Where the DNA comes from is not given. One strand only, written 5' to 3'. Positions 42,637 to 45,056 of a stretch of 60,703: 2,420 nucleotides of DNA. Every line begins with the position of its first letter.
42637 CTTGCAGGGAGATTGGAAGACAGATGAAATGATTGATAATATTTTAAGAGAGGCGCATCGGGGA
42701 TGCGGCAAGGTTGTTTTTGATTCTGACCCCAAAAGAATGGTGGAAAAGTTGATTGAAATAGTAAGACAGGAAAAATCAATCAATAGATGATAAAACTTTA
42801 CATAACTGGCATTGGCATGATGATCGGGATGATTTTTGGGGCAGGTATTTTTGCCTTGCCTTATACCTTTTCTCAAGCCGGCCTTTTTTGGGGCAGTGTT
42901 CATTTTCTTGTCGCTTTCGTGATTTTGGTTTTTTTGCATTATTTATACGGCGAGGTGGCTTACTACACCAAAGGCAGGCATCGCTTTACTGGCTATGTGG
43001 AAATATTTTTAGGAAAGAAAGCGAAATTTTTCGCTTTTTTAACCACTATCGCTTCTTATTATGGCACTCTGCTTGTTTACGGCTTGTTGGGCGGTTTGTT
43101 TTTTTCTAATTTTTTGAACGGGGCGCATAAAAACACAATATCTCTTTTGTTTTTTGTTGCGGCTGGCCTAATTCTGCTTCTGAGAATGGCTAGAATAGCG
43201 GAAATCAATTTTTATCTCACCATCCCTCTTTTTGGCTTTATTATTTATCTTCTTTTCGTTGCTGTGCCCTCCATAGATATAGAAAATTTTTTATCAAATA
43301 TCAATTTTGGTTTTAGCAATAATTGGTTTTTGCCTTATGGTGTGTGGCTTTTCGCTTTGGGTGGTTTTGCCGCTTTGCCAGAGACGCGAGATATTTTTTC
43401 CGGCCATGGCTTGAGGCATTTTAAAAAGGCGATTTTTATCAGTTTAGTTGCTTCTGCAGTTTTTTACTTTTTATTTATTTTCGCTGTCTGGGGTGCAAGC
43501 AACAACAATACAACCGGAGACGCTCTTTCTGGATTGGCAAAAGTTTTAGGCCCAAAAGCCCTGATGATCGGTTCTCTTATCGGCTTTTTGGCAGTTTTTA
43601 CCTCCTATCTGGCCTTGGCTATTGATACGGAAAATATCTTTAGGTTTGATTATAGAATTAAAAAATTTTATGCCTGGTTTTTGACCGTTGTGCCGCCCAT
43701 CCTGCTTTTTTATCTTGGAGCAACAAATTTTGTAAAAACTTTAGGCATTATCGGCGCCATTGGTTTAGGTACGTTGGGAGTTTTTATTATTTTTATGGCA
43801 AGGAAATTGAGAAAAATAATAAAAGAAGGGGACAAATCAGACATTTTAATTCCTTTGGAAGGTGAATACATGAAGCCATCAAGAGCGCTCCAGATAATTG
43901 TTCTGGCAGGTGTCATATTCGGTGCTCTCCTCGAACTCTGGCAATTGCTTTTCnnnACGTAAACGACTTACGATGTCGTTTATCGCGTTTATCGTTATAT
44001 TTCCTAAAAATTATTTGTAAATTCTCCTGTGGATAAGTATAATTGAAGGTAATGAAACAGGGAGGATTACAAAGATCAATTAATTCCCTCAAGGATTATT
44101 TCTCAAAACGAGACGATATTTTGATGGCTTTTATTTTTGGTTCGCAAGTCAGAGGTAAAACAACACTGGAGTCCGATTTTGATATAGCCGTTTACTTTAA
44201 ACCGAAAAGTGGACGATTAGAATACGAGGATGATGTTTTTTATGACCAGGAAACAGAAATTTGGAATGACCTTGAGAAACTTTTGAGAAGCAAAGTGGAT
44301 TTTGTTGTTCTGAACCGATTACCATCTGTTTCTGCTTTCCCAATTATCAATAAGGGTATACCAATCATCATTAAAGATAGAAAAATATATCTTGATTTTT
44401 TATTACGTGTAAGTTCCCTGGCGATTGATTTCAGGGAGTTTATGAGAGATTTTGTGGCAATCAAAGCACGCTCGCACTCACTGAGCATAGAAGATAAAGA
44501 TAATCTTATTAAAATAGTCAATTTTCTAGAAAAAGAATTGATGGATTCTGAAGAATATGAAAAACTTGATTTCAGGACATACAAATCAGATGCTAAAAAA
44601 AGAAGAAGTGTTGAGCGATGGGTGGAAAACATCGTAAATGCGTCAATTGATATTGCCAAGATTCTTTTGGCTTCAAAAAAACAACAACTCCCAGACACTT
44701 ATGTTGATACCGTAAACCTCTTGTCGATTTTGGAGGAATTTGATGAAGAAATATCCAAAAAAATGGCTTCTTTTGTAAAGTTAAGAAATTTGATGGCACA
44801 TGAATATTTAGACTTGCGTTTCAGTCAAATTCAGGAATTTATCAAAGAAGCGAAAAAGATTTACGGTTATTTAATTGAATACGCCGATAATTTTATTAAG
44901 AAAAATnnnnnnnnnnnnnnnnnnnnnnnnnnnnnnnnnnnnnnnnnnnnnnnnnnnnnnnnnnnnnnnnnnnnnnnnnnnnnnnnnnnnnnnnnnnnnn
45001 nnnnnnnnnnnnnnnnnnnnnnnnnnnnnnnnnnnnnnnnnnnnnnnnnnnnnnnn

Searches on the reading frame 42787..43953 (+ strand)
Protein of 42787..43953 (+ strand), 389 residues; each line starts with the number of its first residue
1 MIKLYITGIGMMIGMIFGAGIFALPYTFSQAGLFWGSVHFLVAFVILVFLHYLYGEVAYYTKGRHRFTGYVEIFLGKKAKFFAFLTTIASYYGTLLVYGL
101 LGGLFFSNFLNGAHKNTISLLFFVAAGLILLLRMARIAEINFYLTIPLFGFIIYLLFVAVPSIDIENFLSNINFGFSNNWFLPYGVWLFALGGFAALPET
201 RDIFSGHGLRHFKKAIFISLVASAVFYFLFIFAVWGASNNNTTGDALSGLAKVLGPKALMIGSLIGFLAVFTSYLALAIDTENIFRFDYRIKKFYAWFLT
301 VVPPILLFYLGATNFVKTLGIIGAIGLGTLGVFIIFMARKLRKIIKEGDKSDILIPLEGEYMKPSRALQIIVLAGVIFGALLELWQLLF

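Call 60: search_protein_families(library=pfam, proteins=[window:42787-43953:+], max_evalue=0.001)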
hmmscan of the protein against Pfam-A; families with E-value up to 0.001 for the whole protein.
window:42787-43953:+ (389 aa): 3 families
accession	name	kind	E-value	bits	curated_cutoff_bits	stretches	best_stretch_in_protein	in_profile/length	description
PF03222.19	Trp_Tyr_perm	-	2.2e-14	53.8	22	1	6-346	6-366/393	Tryptophan/tyrosine permease family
PF13520.12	AA_permease_2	-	3.5e-07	29.9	27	1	9-314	7-318/427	Amino acid permease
PF01490.24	Aa_trans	-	2.9e-06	26.7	25.6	1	8-326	8-356/410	Transmembrane amino acid transporter protein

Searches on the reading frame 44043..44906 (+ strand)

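Call 60: search_protein_families(library=pfam, proteins=[window:44043-44906:+], max_evalue=0.001)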
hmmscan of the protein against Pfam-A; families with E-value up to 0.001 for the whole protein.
window:44043-44906:+ (288 aa): 3 families
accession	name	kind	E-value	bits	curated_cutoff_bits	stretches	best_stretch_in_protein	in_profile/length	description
PF18765.7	Polbeta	-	1.6e-18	67.1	26.9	1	14-113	1-92/93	Polymerase beta, Nucleotidyltransferase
PF01934.22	HepT-like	-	5.1e-15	55.7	23.5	1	163-269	2-108/120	Ribonuclease HepT-like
PF01909.29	NTP_transf_2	-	1.5e-10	41.7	21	1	14-116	2-92/93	Nucleotidyltransferase domain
